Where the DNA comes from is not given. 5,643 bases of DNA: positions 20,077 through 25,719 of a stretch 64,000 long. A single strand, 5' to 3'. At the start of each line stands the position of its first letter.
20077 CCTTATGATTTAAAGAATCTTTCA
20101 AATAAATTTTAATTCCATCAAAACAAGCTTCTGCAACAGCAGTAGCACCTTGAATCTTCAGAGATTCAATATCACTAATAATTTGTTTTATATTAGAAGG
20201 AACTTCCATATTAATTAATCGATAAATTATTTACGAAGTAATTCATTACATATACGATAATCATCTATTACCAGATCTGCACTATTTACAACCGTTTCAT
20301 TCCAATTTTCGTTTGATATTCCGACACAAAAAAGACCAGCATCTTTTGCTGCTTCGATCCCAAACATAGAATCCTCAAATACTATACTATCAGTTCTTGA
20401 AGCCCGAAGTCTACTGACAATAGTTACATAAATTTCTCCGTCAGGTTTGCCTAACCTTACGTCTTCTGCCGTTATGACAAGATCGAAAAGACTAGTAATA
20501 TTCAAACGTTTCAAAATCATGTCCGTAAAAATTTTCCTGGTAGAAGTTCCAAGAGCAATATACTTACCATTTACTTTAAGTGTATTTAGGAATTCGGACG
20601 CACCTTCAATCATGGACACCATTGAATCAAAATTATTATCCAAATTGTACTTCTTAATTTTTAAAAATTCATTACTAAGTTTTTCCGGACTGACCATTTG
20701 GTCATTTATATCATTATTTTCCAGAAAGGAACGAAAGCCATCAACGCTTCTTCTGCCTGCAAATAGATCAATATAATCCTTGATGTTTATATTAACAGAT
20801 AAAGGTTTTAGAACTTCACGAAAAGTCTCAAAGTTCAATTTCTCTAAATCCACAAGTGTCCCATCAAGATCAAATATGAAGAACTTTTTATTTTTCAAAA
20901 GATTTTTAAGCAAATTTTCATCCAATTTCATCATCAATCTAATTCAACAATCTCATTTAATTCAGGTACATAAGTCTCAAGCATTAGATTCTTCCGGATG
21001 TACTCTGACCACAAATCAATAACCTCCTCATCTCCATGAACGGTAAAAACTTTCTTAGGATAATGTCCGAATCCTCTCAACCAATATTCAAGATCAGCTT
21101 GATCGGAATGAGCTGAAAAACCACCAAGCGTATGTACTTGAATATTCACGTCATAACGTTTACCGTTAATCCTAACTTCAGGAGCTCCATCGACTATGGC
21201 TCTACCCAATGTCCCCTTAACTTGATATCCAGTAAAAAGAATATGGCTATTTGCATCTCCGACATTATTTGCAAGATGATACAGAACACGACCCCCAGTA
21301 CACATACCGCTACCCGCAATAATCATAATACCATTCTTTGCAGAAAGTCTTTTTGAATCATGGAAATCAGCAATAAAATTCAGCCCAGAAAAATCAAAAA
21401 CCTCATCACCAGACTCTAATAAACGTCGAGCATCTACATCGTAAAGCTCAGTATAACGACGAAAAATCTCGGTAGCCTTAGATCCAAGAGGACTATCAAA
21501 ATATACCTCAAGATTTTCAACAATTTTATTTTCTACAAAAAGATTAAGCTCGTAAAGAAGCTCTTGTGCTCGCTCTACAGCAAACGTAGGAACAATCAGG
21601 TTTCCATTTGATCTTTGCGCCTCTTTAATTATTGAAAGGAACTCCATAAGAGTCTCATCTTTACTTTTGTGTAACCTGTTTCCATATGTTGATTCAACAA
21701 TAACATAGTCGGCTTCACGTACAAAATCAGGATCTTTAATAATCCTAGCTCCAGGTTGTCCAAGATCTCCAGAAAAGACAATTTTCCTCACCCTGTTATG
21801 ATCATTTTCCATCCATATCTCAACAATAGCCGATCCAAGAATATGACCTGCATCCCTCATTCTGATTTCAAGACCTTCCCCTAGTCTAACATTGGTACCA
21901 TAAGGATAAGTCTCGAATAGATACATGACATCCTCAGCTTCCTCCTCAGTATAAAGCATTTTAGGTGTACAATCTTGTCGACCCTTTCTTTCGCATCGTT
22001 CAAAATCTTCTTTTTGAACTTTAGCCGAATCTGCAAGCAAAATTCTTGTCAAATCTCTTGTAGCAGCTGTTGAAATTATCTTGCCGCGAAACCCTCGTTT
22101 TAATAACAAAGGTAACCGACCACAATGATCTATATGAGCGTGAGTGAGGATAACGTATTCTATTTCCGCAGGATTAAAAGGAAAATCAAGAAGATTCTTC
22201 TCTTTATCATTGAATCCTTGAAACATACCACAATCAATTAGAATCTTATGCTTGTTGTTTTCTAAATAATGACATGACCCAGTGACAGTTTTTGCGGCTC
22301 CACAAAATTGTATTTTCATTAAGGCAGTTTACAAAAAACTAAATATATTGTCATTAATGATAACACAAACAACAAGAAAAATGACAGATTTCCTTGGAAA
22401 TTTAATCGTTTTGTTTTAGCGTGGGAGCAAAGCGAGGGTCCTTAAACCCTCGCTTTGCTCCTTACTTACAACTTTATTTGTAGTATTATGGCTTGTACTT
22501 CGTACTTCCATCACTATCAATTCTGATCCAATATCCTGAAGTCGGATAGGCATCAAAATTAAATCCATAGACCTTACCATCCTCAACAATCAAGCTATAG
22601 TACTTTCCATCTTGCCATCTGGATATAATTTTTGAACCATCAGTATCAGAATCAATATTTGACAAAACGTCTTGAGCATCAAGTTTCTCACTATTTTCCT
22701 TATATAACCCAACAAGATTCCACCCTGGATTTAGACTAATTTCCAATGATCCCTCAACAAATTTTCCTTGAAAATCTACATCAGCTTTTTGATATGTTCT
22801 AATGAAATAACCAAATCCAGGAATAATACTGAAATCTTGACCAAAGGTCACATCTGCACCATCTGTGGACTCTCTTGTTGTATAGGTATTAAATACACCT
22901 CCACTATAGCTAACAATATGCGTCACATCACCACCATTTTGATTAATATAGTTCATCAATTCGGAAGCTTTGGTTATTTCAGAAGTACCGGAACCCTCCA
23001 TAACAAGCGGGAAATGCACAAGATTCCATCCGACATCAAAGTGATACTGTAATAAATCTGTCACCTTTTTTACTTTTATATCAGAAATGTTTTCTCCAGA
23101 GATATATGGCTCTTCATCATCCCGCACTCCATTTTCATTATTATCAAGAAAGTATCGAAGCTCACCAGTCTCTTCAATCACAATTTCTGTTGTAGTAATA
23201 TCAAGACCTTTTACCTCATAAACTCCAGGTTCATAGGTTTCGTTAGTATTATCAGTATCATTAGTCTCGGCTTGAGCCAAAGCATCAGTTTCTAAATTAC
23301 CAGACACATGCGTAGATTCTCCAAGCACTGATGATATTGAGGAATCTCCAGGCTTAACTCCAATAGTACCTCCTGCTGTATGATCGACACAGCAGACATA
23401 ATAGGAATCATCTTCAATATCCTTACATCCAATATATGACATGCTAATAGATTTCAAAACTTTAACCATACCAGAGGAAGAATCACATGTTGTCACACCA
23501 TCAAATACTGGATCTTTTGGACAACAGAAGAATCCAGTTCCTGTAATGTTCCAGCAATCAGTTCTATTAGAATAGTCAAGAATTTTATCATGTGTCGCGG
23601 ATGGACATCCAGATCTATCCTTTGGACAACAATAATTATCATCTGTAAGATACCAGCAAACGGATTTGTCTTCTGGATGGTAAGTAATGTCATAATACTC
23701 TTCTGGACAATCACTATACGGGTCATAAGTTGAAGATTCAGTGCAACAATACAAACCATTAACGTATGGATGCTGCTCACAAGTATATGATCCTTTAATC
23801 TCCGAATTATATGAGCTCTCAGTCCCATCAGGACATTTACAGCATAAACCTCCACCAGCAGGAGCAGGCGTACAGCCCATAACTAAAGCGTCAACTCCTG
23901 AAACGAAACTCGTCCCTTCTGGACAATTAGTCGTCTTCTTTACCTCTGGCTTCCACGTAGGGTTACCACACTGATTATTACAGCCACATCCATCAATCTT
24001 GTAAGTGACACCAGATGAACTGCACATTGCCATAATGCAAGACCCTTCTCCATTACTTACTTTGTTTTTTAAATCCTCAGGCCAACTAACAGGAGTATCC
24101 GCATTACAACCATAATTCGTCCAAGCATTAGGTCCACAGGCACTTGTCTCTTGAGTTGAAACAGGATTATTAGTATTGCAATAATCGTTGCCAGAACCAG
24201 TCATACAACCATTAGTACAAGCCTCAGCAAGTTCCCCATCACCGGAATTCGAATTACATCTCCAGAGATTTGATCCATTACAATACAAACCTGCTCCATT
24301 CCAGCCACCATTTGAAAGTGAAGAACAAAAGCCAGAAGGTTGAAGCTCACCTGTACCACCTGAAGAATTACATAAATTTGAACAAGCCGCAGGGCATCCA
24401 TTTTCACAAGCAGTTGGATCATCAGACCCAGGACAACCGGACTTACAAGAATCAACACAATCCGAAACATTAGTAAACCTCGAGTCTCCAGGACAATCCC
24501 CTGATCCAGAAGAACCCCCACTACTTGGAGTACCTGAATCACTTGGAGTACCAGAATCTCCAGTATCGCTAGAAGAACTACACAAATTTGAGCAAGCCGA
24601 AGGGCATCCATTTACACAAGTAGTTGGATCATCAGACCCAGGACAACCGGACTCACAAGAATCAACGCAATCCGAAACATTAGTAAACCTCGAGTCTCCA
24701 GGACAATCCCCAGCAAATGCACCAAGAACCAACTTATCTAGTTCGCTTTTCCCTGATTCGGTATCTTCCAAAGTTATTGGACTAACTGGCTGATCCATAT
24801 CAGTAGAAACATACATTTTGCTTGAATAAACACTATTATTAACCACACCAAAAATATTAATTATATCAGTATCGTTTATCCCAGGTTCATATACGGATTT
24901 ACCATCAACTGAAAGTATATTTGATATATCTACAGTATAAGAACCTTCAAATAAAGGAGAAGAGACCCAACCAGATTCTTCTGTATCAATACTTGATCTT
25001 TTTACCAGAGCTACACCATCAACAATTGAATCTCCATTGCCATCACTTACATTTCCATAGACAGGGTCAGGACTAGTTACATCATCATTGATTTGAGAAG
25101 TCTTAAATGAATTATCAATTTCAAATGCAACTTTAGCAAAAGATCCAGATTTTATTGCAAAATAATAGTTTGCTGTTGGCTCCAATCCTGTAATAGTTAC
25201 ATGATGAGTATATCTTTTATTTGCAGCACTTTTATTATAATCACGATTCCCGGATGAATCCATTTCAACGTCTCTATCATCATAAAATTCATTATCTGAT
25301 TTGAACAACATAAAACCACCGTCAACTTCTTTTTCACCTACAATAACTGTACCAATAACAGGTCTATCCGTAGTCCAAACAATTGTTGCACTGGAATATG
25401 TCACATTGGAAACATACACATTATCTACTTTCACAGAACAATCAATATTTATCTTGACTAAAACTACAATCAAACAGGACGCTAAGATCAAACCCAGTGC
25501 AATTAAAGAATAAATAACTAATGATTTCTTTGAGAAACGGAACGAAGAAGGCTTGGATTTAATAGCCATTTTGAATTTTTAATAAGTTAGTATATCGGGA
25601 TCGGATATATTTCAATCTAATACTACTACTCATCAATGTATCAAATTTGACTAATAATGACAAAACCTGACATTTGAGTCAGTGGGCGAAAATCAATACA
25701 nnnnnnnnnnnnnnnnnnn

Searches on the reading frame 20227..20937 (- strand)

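Call 30: search_protein_families(library=pfam, proteins=[window:20227-20937:-], max_evalue=0.001)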
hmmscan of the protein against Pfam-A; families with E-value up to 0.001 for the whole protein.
window:20227-20937:- (236 aa): 2 families
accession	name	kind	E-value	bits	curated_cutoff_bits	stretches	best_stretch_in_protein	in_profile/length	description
PF13419.12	HAD_2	-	4.6e-31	108.7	23.8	1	21-206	2-177/178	Haloacid dehalogenase-like hydrolase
PF00702.32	Hydrolase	-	8.7e-23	82.1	26.4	1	19-201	3-191/191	haloacid dehalogenase-like hydrolase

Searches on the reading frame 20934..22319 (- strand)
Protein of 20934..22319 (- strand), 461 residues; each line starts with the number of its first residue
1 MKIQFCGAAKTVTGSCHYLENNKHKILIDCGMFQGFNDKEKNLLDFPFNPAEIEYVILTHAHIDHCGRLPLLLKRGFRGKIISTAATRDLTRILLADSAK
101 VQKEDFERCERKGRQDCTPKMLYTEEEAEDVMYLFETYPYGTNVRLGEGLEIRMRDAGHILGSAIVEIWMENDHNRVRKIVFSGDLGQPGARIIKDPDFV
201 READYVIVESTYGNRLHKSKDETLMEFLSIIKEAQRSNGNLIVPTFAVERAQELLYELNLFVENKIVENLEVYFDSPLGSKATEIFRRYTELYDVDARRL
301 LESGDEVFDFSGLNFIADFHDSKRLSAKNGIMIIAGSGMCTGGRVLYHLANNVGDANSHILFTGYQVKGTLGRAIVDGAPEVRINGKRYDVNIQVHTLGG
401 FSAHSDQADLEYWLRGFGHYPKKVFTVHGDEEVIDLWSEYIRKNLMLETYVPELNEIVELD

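Call 30: search_protein_families(library=pfam, proteins=[window:20934-22319:-], max_evalue=0.001)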
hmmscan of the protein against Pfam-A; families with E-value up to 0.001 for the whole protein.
window:20934-22319:- (461 aa): 6 families
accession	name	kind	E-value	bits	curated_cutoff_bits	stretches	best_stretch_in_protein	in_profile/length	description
PF10996.14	Beta-Casp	-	1.9e-32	112.7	27.7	1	251-375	1-120/120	Beta-Casp domain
PF00753.33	Lactamase_B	-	3.8e-16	60.1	22.7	1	13-92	5-83/196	Metallo-beta-lactamase superfamily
PF07521.17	RMMBL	-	7.3e-14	52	21.6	1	389-452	2-63/63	Zn-dependent metallo-hydrolase RNA specificity domain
PF12706.13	Lactamase_B_2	-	3.5e-08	33.7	27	1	24-97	1-73/200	Beta-lactamase superfamily domain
PF16661.11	Lactamase_B_6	-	9.9e-08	32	27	1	19-172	2-153/193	Metallo-beta-lactamase superfamily domain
PF19583.5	ODP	-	2.2e-05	24.9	27.2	1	20-94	9-82/194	ODP family beta lactamase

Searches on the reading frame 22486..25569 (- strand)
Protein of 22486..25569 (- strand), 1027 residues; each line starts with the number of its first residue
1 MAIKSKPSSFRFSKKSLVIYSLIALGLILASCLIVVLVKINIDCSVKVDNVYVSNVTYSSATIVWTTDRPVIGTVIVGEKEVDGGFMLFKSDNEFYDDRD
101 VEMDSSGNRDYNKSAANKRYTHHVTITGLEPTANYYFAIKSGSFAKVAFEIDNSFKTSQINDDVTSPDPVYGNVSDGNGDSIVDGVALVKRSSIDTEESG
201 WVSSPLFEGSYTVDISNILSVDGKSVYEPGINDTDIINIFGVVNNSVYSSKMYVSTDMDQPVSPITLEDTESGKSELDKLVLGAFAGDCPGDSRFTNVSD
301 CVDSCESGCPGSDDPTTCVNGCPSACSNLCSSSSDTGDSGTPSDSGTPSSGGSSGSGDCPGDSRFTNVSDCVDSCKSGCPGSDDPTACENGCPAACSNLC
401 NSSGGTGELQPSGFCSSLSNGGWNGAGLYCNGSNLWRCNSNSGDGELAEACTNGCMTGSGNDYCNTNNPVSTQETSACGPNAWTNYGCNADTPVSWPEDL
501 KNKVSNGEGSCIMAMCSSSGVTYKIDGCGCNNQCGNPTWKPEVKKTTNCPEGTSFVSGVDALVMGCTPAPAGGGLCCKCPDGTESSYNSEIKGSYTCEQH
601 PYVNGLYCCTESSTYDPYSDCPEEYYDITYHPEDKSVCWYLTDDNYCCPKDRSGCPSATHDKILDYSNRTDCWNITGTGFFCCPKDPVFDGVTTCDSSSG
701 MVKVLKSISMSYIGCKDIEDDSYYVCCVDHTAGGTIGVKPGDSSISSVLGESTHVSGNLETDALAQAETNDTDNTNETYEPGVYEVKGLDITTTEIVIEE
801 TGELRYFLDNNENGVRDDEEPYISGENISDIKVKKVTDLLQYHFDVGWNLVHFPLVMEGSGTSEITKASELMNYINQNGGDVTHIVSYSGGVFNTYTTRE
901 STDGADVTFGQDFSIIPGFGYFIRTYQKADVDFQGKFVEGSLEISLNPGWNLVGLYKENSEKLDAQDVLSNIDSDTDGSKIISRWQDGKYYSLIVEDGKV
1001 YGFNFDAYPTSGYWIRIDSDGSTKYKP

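Call 30: search_protein_families(library=pfam, proteins=[window:22486-25569:-], max_evalue=0.001)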
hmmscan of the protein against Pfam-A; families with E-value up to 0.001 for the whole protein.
window:22486-25569:- (1027 aa): 1 family
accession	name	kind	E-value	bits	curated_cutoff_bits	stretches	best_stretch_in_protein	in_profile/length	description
PF16656.11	Pur_ac_phosph_N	-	4.4e-07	30.8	30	1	51-143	4-82/93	Purple acid Phosphatase, N-terminal domain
